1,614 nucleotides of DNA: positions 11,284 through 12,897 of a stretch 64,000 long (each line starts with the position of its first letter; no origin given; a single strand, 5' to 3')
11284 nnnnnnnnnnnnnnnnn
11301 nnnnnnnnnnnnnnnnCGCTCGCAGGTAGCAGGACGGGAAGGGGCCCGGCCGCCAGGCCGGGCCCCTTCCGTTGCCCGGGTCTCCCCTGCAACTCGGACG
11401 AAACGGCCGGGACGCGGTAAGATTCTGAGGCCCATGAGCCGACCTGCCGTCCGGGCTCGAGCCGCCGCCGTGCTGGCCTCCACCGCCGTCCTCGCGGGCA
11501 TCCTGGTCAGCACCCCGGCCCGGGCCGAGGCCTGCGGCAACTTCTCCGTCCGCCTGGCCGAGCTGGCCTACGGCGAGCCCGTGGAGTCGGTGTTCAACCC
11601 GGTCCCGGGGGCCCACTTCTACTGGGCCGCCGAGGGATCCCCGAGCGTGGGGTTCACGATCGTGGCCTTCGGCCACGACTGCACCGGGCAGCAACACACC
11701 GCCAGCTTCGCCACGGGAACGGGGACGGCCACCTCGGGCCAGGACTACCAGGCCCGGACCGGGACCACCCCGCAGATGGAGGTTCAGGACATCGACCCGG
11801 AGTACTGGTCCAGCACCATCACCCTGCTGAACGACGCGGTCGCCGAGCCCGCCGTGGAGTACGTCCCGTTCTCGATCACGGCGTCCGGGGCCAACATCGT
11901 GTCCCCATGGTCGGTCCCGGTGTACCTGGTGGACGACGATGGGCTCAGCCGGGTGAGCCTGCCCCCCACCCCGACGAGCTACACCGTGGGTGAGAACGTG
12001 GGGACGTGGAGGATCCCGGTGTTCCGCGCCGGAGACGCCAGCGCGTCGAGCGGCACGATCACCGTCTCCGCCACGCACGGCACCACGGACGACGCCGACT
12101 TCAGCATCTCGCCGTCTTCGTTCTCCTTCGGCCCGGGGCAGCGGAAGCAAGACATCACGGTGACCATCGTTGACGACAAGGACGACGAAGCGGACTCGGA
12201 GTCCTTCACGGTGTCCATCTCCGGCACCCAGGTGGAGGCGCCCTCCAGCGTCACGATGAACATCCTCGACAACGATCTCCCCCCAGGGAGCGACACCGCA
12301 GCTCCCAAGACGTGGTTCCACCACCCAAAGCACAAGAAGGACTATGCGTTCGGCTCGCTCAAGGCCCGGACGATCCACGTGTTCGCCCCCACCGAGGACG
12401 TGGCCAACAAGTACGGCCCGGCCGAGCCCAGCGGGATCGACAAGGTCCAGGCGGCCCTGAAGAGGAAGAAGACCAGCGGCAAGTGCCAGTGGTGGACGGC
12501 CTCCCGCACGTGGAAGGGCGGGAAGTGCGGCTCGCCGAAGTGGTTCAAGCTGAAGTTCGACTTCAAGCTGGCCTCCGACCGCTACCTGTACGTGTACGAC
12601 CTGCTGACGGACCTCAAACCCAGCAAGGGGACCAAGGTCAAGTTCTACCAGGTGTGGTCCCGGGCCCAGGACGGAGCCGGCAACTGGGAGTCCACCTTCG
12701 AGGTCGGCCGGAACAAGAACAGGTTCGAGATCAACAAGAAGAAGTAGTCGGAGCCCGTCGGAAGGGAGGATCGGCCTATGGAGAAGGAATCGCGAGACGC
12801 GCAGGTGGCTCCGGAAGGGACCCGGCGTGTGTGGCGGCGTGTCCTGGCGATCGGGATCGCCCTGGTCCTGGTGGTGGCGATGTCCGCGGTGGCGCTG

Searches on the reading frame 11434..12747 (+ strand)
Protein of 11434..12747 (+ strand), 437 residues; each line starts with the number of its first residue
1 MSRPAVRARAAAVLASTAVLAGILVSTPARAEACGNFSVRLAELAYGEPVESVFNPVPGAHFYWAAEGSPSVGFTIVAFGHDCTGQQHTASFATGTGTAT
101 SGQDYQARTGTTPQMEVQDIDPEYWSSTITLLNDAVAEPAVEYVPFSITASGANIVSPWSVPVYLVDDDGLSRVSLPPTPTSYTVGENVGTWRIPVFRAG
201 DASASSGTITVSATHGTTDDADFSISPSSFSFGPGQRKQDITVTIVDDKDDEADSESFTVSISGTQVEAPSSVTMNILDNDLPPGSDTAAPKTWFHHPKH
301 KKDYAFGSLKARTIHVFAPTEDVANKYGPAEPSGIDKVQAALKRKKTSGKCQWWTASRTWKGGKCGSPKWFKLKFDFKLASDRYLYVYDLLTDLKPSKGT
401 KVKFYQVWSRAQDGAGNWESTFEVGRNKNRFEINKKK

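Call 6: search_protein_families(library=pfam, proteins=[window:11434-12747:+], max_evalue=1)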
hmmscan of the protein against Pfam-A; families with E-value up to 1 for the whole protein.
window:11434-12747:+ (437 aa): 1 family
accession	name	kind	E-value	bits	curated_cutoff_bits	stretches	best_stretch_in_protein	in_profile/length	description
PF03160.20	Calx-beta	-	1.5e-12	48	27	2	180-281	12-119/119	Calx-beta domain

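Call 24: find_homologous_proteins(query=window:11434-12747:+, max_evalue=0.001)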
Query window:11434-12747:+ (437 aa): 19 proteins with E <= 0.001 among 8000 candidates.
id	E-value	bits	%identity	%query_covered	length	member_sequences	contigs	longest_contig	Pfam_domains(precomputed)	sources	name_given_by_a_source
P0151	2.9e-288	974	100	97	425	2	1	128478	PF03160.21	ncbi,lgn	-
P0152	7.3e-90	320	46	99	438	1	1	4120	-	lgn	-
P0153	7.6e-77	277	41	99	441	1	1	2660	PF03160.21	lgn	-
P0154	1.5e-71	260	39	93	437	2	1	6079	-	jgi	jgi:hypothetical protein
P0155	2.7e-71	259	41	93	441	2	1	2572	PF03160.21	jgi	jgi:hypothetical protein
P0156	4.8e-71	258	40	93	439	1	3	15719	PF03160.21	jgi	jgi:hypothetical protein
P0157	8.0e-69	251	40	99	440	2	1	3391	PF03160.21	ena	-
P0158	1.3e-67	247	39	99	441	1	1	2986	PF03160.21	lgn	-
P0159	9.5e-63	231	34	100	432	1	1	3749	PF03160.21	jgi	jgi:hypothetical protein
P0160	1.1e-57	214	39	98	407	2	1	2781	PF03160.21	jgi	-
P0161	4.1e-55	205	38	98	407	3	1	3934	PF03160.21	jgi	jgi:hypothetical protein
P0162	4.9e-52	195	34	95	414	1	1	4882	PF03160.21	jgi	jgi:hypothetical protein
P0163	4.7e-51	192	34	86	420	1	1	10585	PF03160.21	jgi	jgi:Calx-beta domain-containing protein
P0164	1.5e-46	177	33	95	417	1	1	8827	PF03160.21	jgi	jgi:Calx-beta domain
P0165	9.0e-18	82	32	56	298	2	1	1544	PF03160.21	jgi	jgi:hypothetical protein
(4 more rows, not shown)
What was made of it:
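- Tried and rejected: The full-length query worked (call 24).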

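Call 44: predict_structure(alignment_id=A2)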
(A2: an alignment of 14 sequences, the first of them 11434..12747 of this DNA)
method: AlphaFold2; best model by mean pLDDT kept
length: 437 residues; sequences in the alignment: 14
mean_pLDDT: 78.3   pTM: 0.57
mean pLDDT of the five models: 78.3, 77.5, 77.3, 76.1, 60.2
residues with pLDDT >= 90: 162; 70-90: 159; 50-70: 63; < 50: 53
segments of 3 or more residues with pLDDT < 50: 1-33, 44-59, 282-285
pLDDT, mean of each block of 10 residues (from residue 1): 40 38 34 61 43 34 79 82 76 92 91 73 82 84 90 75 88 84 65 87 90 79 87 91 78 74 93 80 58 91 93 89 64 83 97 95 94 76 83 93 97 85 93 91
secondary structure, 60 per line:
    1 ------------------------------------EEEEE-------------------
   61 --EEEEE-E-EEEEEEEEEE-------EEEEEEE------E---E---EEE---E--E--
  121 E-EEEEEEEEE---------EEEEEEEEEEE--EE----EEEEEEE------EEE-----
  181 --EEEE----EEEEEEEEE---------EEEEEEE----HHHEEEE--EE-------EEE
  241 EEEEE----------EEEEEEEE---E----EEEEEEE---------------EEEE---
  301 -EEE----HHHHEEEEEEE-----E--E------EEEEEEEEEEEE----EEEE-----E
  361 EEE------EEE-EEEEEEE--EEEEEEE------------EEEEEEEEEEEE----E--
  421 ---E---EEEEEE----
elements in order: E37-41 E63-67 E71-80 E88-94 E109-111 E123-131 E141-151 E160-166 E173-175 E183-186 E191-199 E209-215 E223-226 E238-245 E256-263 E272-278 E294-297 E302-304 H309-312 E313-319 E335-346 E351-354 E360-363 E370-372 E374-380 E383-389 E402-413 E428-433

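Call 47: fold_search(model_id=the predicted structure, library=pdb)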
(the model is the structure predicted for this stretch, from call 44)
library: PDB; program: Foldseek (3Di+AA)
matches with E <= 10: 1893; with E <= 0.001: 284
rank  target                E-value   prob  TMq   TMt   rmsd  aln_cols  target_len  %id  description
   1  3us9                  1.2e-12  1.00  0.24  0.40  15.7       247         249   19  Crystal Structure of the NCX1 Intracellular Tandem Calcium Binding Domains(CBD12) (released 2012-07-11)
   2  9iv8                  1.9e-12  1.00  0.24  0.15  19.4       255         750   19  Cryo-EM structure of human NCX1 in PIP2 diC8 bound state (released 2025-03-19)
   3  8sgt_A                4.1e-12  1.00  0.25  0.16  17.6       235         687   20  Cryo-EM structure of human NCX1 in Ca2+ bound, activated state (group II in the presence of 0.5 mM Ca2+) (released 2023-10-11)
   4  8jp0                  5.3e-12  1.00  0.24  0.15  16.4       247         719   20  structure of human sodium-calciumexchanger NCX1 (released 2024-01-03)
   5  8sgj_A                8.1e-12  1.00  0.25  0.15  17.5       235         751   21  Cryo-EM structure of human NCX1 in apo inactivated state (released 2023-10-11)
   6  3rb7_E                6.8e-11  1.00  0.23  0.38  14.2       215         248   21  Crystal structure of CBD12 from CALX1.2 (released 2011-11-02)
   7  3rb7_G                2.1e-10  1.00  0.24  0.40  13.8       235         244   19  Crystal structure of CBD12 from CALX1.2 (released 2011-11-02)
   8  3rb7_A                2.5e-10  1.00  0.23  0.38  14.0       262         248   17  Crystal structure of CBD12 from CALX1.2 (released 2011-11-02)
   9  7som_D                5.5e-10  1.00  0.25  0.09  22.6       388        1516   12  Ciliary C2 central pair apparatus isolated from Chlamydomonas reinhardtii (released 2022-04-13)
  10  3rb5_B                6.7e-10  1.00  0.21  0.36  14.4       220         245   20  Crystal structure of calcium binding domain CBD12 of CALX1.1 (released 2011-11-02)
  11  3rb5_A                1.3e-09  1.00  0.23  0.39  14.8       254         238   17  Crystal structure of calcium binding domain CBD12 of CALX1.1 (released 2011-11-02)
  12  3rb7_B                2.1e-09  1.00  0.22  0.38  14.0       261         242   17  Crystal structure of CBD12 from CALX1.2 (released 2011-11-02)
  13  7sqc_F0               6.3e-09  1.00  0.20  0.26  27.4       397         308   10  Ciliary C1 central pair apparatus isolated from Chlamydomonas reinhardtii (released 2022-04-13)
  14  4nen_A                6.6e-09  1.00  0.20  0.10  21.3       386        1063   11  An internal ligand-bound, metastable state of a leukocyte integrin, aXb2 (released 2014-01-15)
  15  3f85                  1.1e-08  1.00  0.17  0.17  31.1       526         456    8  Structure of fusion complex of homo trimeric major pilin subunits CfaB of CFA/I fimbirae from ETEC E. coli (released 2009-08-11)
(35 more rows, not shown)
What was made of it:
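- Tried and rejected: A Foldseek search of the whole Calx model was dominated by Calx-beta/CBD12 hits and says nothing specific about its C-terminal domain (call 47).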

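Call 52: search_protein_families(library=ncbifam, proteins=[window:11434-12747:+], max_evalue=1)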
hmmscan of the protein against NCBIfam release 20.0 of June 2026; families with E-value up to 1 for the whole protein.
window:11434-12747:+ (437 aa): 2 families
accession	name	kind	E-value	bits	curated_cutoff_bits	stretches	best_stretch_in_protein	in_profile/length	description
TIGR00845.1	caca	equivalog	3.4e-10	38.4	679.85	1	167-271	390-492/921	sodium/calcium exchanger 1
NF041740.1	choice_anch_T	equivalog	0.0062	15.7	70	1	205-274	65-128/259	choice-of-anchor T family protein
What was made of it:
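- Closest known: Methanosarcina mazei surface-layer protein fragment, PDB 1L0Q. Different: NCBIfam and Pfam repeat models do not reach threshold on the target (calls 6, 52).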
